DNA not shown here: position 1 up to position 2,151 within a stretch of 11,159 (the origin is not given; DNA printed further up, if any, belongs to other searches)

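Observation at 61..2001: Modular fibre/adhesin: helical tandem-repeat stalk plus PD40-like beta-propeller plus C-terminal beta domain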

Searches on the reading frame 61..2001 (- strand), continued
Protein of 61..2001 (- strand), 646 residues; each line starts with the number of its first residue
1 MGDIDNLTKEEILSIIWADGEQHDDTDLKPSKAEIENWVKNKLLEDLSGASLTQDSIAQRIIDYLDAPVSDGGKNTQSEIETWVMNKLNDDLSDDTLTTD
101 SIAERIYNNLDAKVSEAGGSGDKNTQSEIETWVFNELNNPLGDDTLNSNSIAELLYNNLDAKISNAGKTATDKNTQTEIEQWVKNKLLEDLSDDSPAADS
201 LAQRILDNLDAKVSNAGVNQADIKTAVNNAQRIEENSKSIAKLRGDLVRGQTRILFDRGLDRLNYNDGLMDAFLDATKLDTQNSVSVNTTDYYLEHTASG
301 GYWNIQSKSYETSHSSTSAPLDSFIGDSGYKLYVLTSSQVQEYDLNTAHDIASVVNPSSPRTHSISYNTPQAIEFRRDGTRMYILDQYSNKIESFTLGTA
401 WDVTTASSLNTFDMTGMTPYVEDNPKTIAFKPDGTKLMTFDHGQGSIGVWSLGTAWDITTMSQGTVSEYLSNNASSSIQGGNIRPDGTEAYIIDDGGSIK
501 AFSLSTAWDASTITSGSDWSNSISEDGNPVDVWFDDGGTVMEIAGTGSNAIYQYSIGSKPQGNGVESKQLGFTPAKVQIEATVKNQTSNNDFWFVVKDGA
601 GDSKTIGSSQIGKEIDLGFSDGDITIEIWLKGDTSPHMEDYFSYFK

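Call 17: get_annotated_region(hit=H3, flank=8000)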
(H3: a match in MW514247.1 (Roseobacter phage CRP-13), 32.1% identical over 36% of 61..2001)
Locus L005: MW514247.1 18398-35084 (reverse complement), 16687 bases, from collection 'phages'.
description: Roseobacter phage CRP-13, complete genome.
organism: Roseobacter phage CRP-13 (NCBI taxid 2813173)
taxonomy: Viruses; Duplodnaviria; Heunggongvirae; Uroviricota; Caudoviricetes
host: Rhodobacteraceae bacterium FZCC0023; source: seawater; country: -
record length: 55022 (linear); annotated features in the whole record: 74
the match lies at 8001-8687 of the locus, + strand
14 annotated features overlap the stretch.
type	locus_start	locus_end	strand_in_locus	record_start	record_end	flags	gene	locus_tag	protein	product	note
CDS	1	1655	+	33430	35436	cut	-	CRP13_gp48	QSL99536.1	putative tail fiber protein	-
CDS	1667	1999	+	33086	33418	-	-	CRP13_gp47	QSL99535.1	hypothetical protein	-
CDS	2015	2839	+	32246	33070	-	-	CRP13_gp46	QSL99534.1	putative fiber protein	-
CDS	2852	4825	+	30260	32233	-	-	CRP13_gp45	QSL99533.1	hypothetical protein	-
CDS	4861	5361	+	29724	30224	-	-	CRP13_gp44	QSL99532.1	putative tail structural protein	-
CDS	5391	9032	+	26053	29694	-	-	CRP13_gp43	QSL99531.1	hypothetical protein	-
CDS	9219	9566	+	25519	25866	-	-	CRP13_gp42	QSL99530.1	hypothetical protein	-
CDS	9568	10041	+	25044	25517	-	-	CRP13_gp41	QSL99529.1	hypothetical protein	-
CDS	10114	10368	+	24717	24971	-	-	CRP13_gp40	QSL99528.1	hypothetical protein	-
CDS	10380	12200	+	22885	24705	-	-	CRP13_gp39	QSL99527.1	hypothetical protein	-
CDS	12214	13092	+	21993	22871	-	-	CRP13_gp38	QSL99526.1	hypothetical protein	-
CDS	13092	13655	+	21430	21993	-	-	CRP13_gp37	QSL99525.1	hypothetical protein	-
CDS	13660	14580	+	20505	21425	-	-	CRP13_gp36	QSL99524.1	hypothetical protein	-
CDS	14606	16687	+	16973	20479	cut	-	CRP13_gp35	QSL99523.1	hypothetical protein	-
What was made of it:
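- Roseobacter phage CRP-13 gp43 lies next to genes annotated as putative tail fibre and putative tail structural proteins (call 17).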

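Call 36: search_protein_families(library=pfam, proteins=[P0002, P0007, P0039, P0044, P0010], max_evalue=0.01)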
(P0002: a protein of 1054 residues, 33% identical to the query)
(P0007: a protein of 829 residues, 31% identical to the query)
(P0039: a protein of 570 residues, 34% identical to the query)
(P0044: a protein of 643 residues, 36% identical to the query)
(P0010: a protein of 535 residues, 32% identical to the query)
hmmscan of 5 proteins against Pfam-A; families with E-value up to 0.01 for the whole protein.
P0002 (1054 aa): 12 families
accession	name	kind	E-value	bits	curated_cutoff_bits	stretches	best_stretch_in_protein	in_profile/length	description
PF08450.18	SGL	-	7.3e-33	114.6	26.3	1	816-886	130-191/246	SMP-30/Gluconolactonase/LRE-like region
PF10282.15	Lactonase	-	9.5e-18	64.9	21.7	1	208-380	148-315/344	Lactonase, 7-bladed beta-propeller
PF16561.11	AMPK1_CBM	-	8.6e-10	39.1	26.8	0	874-902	2-30/85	Glycogen recognition site of AMP-activated protein kinase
PF10902.13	WYL_2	-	1.8e-09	38.2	26.7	0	929-952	16-39/74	WYL_2, Sm-like SH3 beta-barrel fold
PF18839.6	LPD24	-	6e-09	36.6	27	0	414-442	29-57/73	Large polyvalent protein associated domain 24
PF19829.4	DUF6310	-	2.4e-08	34.5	27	0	779-819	37-76/126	Family of unknown function (DUF6310)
PF14948.11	RESP18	-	3.3e-07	30.9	25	0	613-644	29-59/103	RESP18 domain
PF23393.2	Beta-prop_WDR90_POC16_2nd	-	4.1e-07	29.9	60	0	867-996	32-150/291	WDR90/POC16, second beta-propeller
PF17189.10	Glyco_hydro_30C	-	1.6e-06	28.6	22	0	980-1003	22-45/65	Glycosyl hydrolase family 30 beta sandwich domain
PF25745.1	Phage_GP58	-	3.7e-06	27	27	0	164-174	16-26/35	Bacteriophage GP58 protein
PF01731.26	Arylesterase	-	1e-05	26.1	21.3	0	431-487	26-82/86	Arylesterase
PF12367.13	PFO_beta_C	-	0.00016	22.1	24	0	642-679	18-57/66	Pyruvate ferredoxin oxidoreductase beta subunit C terminal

P0007 (829 aa): 7 families
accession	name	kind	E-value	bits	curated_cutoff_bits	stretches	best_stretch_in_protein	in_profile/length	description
PF08450.18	SGL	-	2.2e-25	90.2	26.3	1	65-147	87-165/246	SMP-30/Gluconolactonase/LRE-like region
PF18839.6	LPD24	-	2.2e-16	60.4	27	0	123-156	29-62/73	Large polyvalent protein associated domain 24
PF10282.15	Lactonase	-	7.3e-14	52.2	21.7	2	123-251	150-275/344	Lactonase, 7-bladed beta-propeller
PF16460.11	Phage_TTP_11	-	9.8e-11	42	28.4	0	71-105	3-37/154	Phage tail tube, TTP, lambda-like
PF10902.13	WYL_2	-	2.4e-07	31.4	26.7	0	173-196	16-39/74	WYL_2, Sm-like SH3 beta-barrel fold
PF19829.4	DUF6310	-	1.6e-05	25.4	27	0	757-795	36-73/126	Family of unknown function (DUF6310)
PF13162.11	DUF3997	-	0.00023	21.9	25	0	165-197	54-86/107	Protein of unknown function (DUF3997)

P0039 (570 aa): 5 families
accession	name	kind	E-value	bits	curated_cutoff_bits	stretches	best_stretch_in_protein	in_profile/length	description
PF08450.18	SGL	-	3.3e-14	53.5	26.3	1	74-108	131-165/246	SMP-30/Gluconolactonase/LRE-like region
PF10282.15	Lactonase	-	2.7e-08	33.9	21.7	1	388-563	147-315/344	Lactonase, 7-bladed beta-propeller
PF25174.1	Beta-prop_THOC3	-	3.6e-07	29.9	305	1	365-552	73-227/272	THOC3 beta-propeller domain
PF25171.1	Beta-prop_WDR36-Utp21_1st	-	3e-06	27.3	80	0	367-416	178-225/266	WDR36/Utp21 first beta-propeller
PF24807.1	WD40_CDC20-Fz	-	0.0028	17.5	200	0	365-441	33-107/292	CDC20/Fizzy WD40 domain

P0044 (643 aa): 4 families
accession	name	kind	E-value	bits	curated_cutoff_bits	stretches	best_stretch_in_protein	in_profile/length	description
PF08450.18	SGL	-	2.3e-10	40.9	26.3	0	155-186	134-165/246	SMP-30/Gluconolactonase/LRE-like region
PF18839.6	LPD24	-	6.7e-10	39.6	27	0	515-544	27-56/73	Large polyvalent protein associated domain 24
PF10282.15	Lactonase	-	9.9e-09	35.3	21.7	1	411-590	148-319/344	Lactonase, 7-bladed beta-propeller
PF25171.1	Beta-prop_WDR36-Utp21_1st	-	0.00024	21.1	80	0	337-387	175-225/266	WDR36/Utp21 first beta-propeller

P0010 (535 aa): 7 families
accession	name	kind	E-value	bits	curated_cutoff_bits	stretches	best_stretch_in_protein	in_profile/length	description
PF08450.18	SGL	-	4.3e-10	40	26.3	1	140-275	38-165/246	SMP-30/Gluconolactonase/LRE-like region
PF23393.2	Beta-prop_WDR90_POC16_2nd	-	3.2e-08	33.6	60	0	82-214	28-149/291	WDR90/POC16, second beta-propeller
PF18839.6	LPD24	-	1.4e-07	32.2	27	0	202-232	31-61/73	Large polyvalent protein associated domain 24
PF14948.11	RESP18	-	2.4e-07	31.3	25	0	77-121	17-60/103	RESP18 domain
PF25171.1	Beta-prop_WDR36-Utp21_1st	-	3e-05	24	80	0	73-198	135-249/266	WDR36/Utp21 first beta-propeller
PF12367.13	PFO_beta_C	-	0.00059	20.3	24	0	220-259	18-57/66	Pyruvate ferredoxin oxidoreductase beta subunit C terminal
PF05352.17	Phage_connector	-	0.0059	16.5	25.6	0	148-191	58-102/281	Phage Connector (GP10)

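Call 40: predict_structure(alignment_id=A1)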
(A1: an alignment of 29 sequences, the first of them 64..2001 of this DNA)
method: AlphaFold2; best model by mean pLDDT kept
length: 646 residues; sequences in the alignment: 29
mean_pLDDT: 67.1   pTM: 0.49
mean pLDDT of the five models: 67.1, 66.9, 64.7, 63.9, 63.8
residues with pLDDT >= 90: 167; 70-90: 111; 50-70: 212; < 50: 156
segments of 3 or more residues with pLDDT < 50: 1-7, 18-30, 46-55, 64-78, 87-97, 118-123, 138-146, 162-173, 190-196, 250-300, 560-567
pLDDT, mean of each block of 10 residues (from residue 1): 44 48 36 61 51 48 45 42 51 45 62 53 51 51 44 58 44 51 57 49 61 58 63 68 60 39 35 40 31 34 71 83 95 96 96 89 92 97 95 97 96 79 86 96 87 97 78 74 93 90 92 75 81 90 93 78 47 64 57 75 78 76 70 54 63
secondary structure, 60 per line:
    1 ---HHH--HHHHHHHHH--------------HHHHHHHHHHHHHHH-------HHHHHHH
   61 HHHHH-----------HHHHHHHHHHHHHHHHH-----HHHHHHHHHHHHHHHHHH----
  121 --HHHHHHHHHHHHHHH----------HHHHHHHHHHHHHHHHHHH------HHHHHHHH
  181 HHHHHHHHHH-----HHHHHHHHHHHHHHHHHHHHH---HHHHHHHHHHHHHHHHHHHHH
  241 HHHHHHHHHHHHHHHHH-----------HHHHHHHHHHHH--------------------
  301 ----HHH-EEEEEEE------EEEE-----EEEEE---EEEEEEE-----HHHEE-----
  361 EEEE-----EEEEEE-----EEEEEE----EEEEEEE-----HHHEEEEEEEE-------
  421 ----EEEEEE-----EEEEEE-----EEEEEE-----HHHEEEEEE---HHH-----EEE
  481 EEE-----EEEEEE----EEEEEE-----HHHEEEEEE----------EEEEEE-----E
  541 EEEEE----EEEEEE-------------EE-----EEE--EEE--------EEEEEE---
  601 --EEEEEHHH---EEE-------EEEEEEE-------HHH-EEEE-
elements in order (helices of 4 or more, strands of 3 or more residues): H9-17 H32-46 H54-65 H77-93 H99-116 H123-137 H148-166 H173-190 H196-216 H220-257 H269-280 E309-315 E322-325 E331-335 E339-345 E361-364 E370-375 E381-386 E391-397 E406-413 E425-430 E436-441 E447-452 E461-466 E478-483 E489-494 E499-504 E513-518 E529-534 E540-545 E550-555 E576-578 E581-583 E592-597 E603-607 E614-616 E624-630 E642-645
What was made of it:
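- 1918..2001 (-): N-terminal 28 aa before the repeats; candidate virion-attachment segment. AF2 confidence is low (call 40).
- On phi11 Gp45-type receptor-binding protein (stem-platform-tower): The stem is predicted helical at low confidence (call 40).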

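Call 42: fold_search(model_id=the predicted structure, library=pdb)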
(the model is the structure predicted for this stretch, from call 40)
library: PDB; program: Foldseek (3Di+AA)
matches with E <= 10: 1810; with E <= 0.001: 1491
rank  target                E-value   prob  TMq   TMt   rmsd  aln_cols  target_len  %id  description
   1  7som_Q                8.6e-11  1.00  0.23  0.32  67.8       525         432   10  Ciliary C2 central pair apparatus isolated from Chlamydomonas reinhardtii (released 2022-04-13)
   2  7som_P                1.3e-10  1.00  0.22  0.31  63.0       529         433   10  Ciliary C2 central pair apparatus isolated from Chlamydomonas reinhardtii (released 2022-04-13)
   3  1l0q_A                2.2e-10  1.00  0.23  0.36  16.9       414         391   16  Tandem YVTN beta-propeller and PKD domains from an archaeal surface layer protein (released 2002-11-06)
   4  8c6j_J                3.8e-10  1.00  0.24  0.38  21.9       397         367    8  Human spliceosomal PM5 C* complex (released 2023-07-12)
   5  7big_A                4.7e-10  1.00  0.25  0.49   6.9       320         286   11  Crystal structure of v13WRAP-T, a 7-bladed designer protein (released 2021-09-22)
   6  9t3x_B                5.9e-10  1.00  0.26  0.42  14.8       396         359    7  cryo-EM structure of CPSF160-WDR33-ZC3H18 (released 2026-01-28)
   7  8tpu_S8               6.2e-10  1.00  0.25  0.46   8.4       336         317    9  Subtomogram averaged consensus structure of the malarial 80S ribosome in Plasmodium falciparum-infected human erythro (released 2024-08-14)
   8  9hl9_Sg               6.2e-10  1.00  0.25  0.47   7.1       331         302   11  CRYO-EM STRUCTURE OF LEISHMANIA MAJOR 80S RIBOSOME WITH P/E-site tRNA AND mRNA : LM14Cs1H3 sKO STRAIN (released 2025-10-15)
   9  9n6z_LT               6.9e-10  1.00  0.23  0.19   6.8       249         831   11  SSU processome maturation and disassembly, State D (released 2025-11-05)
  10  9rsd_W                6.9e-10  1.00  0.23  0.36  22.1       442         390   13  Ternary complex of a charged molecular glue degrader ZZ1-SO2H, BRD4(BD1) neosubstrate, and the CTLH E3 ligase receptor (released 2026-04-08)
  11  8unz_B                7.7e-10  1.00  0.26  0.44  15.2       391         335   10  CryoEM structure of beta-2-adrenergic receptor in complex with GTP-bound Gs heterotrimer (Class O) (released 2024-03-06)
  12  8ro2_T                7.7e-10  1.00  0.24  0.41  22.8       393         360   10  Integrative Structure of the human intron lariat Spliceosome (ILS'') (released 2024-09-18)
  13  6n9g_C                8.2e-10  1.00  0.25  0.42  17.7       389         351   10  Crystal Structure of RGS7-Gbeta5 dimer (released 2019-01-09)
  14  1gxr_B                8.6e-10  1.00  0.25  0.44   6.7       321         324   13  WD40 Region of Human Groucho/TLE1 (released 2002-06-13)
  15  6bk8_D                8.6e-10  1.00  0.23  0.38   7.1       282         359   12  S. cerevisiae spliceosomal post-catalytic P complex (released 2018-02-21)
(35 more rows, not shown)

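Call 88: search_protein_families(library=ncbifam, proteins=[window:64-2001:-, P0007], max_evalue=1)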
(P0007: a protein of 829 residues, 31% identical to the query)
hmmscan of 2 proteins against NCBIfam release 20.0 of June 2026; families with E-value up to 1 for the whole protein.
window:64-2001:- (646 aa): 3 families
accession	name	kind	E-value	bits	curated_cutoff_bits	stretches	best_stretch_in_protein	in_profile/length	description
NF033898.1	QWxxN_dom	domain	0.13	12.5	55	1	99-191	37-123/127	QWxxN domain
NF007171.0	PRK09602.1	subfamily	0.19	10.6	387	1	175-236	138-199/397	YchF-related putative GTPase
NF047363.1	Zn_ribbon_CdsZ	equivalog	0.2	11.1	275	1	171-250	94-170/251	zinc ribbon domain regulatory protein CdsZ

P0007 (829 aa): 2 families
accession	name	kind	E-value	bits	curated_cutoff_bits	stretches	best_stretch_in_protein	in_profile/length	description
NF005260.0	PRK06763.1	subfamily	2.3e-07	30.5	226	0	525-555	100-129/213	F0F1 ATP synthase subunit alpha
NF009858.0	PRK13322.1-3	equivalog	0.79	9.2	379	0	774-816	154-196/243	pantothenate kinase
